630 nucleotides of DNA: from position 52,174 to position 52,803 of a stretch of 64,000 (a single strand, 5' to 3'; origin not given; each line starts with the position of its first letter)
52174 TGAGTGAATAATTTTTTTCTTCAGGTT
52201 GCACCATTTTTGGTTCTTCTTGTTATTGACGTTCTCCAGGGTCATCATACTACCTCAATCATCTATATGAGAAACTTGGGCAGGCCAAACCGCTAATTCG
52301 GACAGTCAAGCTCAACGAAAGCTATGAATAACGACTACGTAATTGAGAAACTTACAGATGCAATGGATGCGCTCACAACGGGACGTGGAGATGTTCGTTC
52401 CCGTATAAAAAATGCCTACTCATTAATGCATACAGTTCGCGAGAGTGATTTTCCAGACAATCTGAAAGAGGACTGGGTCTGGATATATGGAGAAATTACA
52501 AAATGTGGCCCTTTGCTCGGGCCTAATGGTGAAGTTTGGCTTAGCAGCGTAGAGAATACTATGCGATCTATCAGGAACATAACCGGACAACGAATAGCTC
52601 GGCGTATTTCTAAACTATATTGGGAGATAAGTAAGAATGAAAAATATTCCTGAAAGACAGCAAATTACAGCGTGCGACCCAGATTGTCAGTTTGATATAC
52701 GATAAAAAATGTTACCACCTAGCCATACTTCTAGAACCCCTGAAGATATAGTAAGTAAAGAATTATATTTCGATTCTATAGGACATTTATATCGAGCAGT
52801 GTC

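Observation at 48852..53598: Low-GC island bracketed by ~118-bp direct repeats derived from a brnA-like gene start, filled with orphan antitoxins, a toxin-first PIN-RHH pair and unannotatable ORFs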

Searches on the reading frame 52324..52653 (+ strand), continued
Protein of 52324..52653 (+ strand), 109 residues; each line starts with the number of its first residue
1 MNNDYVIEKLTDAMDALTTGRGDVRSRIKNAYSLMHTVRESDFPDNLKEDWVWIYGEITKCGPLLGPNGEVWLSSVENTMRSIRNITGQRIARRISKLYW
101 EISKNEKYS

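Call 117: find_encoding_contigs(protein=P0215, flank=10000, max_places=3)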
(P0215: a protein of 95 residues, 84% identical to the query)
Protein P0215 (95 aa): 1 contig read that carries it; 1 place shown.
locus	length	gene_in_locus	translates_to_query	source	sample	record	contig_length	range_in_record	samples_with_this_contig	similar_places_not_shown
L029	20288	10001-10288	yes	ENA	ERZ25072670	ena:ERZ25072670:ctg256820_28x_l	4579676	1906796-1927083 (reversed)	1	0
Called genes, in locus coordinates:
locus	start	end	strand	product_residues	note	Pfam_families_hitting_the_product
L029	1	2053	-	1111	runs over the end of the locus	PF00580:UvrD-helicase (weak), PF13086:AAA_11, PF13245:AAA_19 (weak), PF13604:AAA_30 (weak), PF13086:AAA_11 (weak), PF13087:AAA_12, PF04480:DUF559, PF18741:MTES_1575, +1 more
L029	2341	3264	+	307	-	PF08357:SEFIR, PF13676:TIR_2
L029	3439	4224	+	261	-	-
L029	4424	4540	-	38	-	-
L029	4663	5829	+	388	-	PF13091:PLDc_2, PF09565:RE_NgoFVII (weak)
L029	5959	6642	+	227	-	-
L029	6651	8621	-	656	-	PF00805:Pentapeptide, PF13576:Pentapeptide_3 (faint), PF00805:Pentapeptide, PF13599:Pentapeptide_4, PF00805:Pentapeptide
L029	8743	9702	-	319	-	-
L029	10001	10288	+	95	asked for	PF00303:Thymidylat_synt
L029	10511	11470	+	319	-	PF11185:DUF2971 (weak)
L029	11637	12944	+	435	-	PF13289:SIR2_2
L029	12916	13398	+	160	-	-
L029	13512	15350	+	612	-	PF01609:DDE_Tnp_1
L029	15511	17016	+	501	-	PF01580:FtsK_SpoIIIE (faint), PF01935:DUF87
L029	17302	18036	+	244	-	-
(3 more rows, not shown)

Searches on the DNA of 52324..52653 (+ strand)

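Call 100: search_rna_families(source=L013, start=7000, end=8800, threshold=evalue, max_evalue=1)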
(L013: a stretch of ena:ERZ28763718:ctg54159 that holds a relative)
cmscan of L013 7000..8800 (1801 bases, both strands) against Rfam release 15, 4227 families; matches with E-value up to 1: 0.
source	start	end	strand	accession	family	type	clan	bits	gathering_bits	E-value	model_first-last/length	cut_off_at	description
